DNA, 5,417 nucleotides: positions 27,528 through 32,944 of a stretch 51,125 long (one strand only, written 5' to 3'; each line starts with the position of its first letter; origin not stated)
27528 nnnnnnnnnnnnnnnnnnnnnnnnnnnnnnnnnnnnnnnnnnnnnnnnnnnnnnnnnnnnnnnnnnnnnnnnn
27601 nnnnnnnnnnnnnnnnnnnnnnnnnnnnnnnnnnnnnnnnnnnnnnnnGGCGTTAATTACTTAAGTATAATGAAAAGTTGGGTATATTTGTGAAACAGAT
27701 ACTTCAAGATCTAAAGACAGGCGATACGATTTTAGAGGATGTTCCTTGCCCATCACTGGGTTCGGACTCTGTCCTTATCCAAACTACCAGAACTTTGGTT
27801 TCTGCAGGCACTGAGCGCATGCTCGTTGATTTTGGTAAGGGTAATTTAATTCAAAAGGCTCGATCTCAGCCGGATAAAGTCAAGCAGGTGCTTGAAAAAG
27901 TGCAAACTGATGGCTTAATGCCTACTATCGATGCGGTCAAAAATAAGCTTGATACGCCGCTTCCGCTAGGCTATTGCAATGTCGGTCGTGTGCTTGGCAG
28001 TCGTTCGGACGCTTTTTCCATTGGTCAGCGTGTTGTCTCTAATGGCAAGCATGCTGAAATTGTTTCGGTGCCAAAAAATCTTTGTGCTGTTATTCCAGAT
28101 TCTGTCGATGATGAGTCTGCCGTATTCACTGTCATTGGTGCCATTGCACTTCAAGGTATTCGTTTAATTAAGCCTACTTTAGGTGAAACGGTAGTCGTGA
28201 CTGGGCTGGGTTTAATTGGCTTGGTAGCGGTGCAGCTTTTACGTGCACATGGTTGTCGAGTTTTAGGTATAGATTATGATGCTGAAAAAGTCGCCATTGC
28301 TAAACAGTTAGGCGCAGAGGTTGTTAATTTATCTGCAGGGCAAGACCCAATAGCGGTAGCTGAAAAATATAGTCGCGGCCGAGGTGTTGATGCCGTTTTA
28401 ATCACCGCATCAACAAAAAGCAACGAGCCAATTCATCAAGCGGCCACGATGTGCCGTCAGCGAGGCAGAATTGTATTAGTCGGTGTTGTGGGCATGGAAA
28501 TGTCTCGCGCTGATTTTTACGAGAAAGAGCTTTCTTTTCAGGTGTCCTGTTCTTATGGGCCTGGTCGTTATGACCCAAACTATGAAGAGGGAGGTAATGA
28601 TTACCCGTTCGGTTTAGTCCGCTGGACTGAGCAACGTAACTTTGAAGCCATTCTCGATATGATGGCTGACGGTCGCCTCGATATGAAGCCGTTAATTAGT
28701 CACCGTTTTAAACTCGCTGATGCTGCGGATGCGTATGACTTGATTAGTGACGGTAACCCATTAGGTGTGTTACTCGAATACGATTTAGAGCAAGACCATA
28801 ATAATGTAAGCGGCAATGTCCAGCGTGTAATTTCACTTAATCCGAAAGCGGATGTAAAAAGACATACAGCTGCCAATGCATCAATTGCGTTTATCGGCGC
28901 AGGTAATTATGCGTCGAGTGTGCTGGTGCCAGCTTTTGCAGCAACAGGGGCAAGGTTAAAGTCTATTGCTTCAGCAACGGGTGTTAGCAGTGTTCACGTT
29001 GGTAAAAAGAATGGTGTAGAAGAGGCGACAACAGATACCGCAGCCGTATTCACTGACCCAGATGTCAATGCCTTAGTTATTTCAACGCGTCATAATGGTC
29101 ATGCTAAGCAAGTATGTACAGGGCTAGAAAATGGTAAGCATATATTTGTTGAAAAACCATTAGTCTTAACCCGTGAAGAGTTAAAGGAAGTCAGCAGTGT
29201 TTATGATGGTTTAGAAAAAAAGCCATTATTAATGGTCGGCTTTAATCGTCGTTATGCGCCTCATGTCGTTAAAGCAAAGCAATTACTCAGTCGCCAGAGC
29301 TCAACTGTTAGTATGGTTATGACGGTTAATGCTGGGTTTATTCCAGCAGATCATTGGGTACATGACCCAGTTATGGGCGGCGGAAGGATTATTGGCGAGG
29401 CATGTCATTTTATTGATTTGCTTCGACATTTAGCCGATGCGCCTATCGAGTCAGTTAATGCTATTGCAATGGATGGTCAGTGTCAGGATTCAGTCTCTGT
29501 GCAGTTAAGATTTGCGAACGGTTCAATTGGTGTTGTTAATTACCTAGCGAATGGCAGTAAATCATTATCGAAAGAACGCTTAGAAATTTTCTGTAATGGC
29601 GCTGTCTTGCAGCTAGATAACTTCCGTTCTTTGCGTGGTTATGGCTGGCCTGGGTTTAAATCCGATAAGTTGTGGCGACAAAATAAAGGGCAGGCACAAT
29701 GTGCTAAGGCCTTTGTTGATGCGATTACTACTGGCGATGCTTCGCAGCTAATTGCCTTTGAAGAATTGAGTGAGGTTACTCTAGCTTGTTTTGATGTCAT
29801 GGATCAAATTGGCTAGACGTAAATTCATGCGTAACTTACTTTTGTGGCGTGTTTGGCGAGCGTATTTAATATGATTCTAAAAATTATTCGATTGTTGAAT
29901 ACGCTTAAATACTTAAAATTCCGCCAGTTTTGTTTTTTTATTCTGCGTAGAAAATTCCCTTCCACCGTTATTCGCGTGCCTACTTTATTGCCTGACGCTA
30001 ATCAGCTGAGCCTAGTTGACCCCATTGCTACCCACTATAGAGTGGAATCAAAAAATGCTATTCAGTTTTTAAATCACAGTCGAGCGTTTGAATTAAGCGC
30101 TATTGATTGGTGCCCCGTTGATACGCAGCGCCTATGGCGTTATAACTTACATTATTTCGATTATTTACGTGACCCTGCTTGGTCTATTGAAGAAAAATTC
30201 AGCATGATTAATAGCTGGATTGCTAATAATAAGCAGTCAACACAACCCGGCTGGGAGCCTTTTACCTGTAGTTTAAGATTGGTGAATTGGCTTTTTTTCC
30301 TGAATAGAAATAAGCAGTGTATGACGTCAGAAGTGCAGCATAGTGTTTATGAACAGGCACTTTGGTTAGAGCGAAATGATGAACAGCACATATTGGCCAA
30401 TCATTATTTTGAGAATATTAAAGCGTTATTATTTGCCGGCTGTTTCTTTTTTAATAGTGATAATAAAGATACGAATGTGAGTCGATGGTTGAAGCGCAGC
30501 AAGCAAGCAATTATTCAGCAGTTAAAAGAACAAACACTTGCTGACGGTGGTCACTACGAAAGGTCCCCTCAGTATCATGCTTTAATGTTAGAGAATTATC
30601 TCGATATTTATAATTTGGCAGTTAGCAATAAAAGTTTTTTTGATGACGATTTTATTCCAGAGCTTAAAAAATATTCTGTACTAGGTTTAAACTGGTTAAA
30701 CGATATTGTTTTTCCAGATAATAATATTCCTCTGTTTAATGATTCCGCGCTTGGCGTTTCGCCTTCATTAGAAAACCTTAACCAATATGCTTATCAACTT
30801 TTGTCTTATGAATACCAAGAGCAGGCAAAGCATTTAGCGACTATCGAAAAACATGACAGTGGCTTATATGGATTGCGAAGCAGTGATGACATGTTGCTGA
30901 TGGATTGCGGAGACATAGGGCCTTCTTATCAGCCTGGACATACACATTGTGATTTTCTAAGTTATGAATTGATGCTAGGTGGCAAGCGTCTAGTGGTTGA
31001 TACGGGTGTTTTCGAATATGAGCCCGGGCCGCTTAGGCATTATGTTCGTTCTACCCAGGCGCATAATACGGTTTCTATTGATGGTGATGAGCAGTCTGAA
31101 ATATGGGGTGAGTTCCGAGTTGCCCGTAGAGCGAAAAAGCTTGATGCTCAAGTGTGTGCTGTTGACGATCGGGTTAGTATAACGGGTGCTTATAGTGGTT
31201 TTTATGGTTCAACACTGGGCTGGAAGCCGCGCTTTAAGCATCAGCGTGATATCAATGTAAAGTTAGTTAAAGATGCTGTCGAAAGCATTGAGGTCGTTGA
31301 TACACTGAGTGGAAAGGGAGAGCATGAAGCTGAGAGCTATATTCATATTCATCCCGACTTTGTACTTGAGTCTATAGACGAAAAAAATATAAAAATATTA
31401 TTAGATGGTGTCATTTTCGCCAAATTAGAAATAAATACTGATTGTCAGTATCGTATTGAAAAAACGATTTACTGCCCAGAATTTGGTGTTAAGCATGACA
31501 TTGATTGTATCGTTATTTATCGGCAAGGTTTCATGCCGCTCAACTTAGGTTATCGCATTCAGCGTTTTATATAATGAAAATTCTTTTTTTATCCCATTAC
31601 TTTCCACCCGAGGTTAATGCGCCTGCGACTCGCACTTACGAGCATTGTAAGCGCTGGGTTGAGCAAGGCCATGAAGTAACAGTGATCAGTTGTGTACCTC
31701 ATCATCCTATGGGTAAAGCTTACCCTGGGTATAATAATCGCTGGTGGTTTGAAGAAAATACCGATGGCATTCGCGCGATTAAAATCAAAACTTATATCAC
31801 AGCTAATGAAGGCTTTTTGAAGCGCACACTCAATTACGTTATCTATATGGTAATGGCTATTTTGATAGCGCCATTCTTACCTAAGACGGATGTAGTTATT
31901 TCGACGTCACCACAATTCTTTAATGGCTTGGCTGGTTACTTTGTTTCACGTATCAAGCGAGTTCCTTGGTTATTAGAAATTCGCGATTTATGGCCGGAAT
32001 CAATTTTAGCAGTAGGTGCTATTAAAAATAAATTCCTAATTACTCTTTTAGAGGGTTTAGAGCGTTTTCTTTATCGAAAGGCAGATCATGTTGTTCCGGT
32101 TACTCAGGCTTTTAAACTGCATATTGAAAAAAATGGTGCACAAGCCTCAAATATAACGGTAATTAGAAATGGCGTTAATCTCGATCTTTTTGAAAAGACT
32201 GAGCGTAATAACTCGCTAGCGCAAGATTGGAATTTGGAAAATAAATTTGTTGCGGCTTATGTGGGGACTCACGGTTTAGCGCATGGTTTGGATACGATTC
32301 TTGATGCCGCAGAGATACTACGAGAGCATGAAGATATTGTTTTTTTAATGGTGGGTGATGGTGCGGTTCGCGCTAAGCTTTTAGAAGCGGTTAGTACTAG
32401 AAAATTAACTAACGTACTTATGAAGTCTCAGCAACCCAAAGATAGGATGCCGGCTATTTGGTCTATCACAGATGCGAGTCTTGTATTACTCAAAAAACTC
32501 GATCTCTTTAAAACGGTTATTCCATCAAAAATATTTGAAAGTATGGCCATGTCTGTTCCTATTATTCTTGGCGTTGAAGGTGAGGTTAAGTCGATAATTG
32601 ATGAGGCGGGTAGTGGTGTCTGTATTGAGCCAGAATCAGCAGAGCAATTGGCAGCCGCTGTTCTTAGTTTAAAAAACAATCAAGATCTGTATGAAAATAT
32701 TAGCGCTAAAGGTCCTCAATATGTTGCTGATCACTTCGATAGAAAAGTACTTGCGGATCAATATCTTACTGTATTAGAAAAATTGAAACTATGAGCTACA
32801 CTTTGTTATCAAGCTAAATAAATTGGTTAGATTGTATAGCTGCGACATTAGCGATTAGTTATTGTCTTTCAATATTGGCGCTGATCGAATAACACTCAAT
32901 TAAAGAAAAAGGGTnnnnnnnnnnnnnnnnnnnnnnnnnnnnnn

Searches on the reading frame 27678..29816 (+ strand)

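Call 8: search_protein_families(library=pfam, proteins=[window:27678-29816:+], max_evalue=0.001)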
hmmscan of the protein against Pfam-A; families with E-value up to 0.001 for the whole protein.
window:27678-29816:+ (712 aa): 8 families
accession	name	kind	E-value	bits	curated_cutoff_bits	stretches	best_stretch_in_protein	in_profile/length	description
PF00107.32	ADH_zinc_N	-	2e-19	70.3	31.8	1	180-298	2-120/129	Zinc-binding dehydrogenase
PF01408.29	GFO_IDH_MocA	-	3.1e-16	60.6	24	1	403-511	3-111/120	Oxidoreductase family, NAD-binding Rossmann fold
PF22725.1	GFO_IDH_MocA_C3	-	1.8e-10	41.3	27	1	544-640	16-119/124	GFO/IDH/MocA C-terminal domain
PF13602.12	ADH_zinc_N_2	-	1.8e-08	35.8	27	1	222-360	11-127/134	Zinc-binding dehydrogenase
PF02894.22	GFO_IDH_MocA_C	-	6.7e-05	23.2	22.9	1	557-622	29-101/218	Oxidoreductase family, C-terminal alpha/beta domain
PF16912.11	Glu_dehyd_C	-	8.6e-05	22.5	34.9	1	170-273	32-134/211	Glucose dehydrogenase C-terminus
PF03721.20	UDPG_MGDP_dh_N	-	0.00035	20.6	27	1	171-211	2-42/187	UDP-glucose/GDP-mannose dehydrogenase family, NAD binding domain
PF02254.24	TrkA_N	-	0.00048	20.9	23.8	1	172-223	1-52/116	TrkA-N domain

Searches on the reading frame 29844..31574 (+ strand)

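Call 8: search_protein_families(library=pfam, proteins=[window:29844-31574:+], max_evalue=0.001)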
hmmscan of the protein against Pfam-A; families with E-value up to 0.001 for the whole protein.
window:29844-31574:+ (576 aa): 2 families
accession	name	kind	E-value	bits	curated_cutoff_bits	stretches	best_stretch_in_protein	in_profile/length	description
PF07940.18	Hepar_II_III_C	-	1.5e-44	152.8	24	1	337-558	10-223/237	Heparinase II/III-like, C-terminal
PF16889.11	Hepar_II_III_N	-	2.6e-16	60.3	22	1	96-316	95-329/340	Heparinase II/III N-terminus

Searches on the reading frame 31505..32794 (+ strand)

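Call 8: search_protein_families(library=pfam, proteins=[window:31505-32794:+], max_evalue=0.001)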
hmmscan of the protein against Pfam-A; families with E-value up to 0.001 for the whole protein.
window:31505-32794:+ (429 aa): 4 families
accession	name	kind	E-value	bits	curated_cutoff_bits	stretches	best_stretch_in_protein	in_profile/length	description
PF00534.26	Glycos_transf_1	-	8.7e-20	71.4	26.4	1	243-404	10-170/172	Glycosyl transferases group 1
PF13579.12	Glyco_trans_4_4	-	9.7e-16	58.9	29.7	1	40-223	3-158/158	Glycosyl transferase 4-like domain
PF13439.12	Glyco_transf_4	-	4.5e-13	50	28.5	1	42-227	6-169/170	Glycosyltransferase Family 4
PF13692.12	Glyco_trans_1_4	-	9.4e-13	49.1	27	1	249-391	3-141/142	Glycosyl transferases group 1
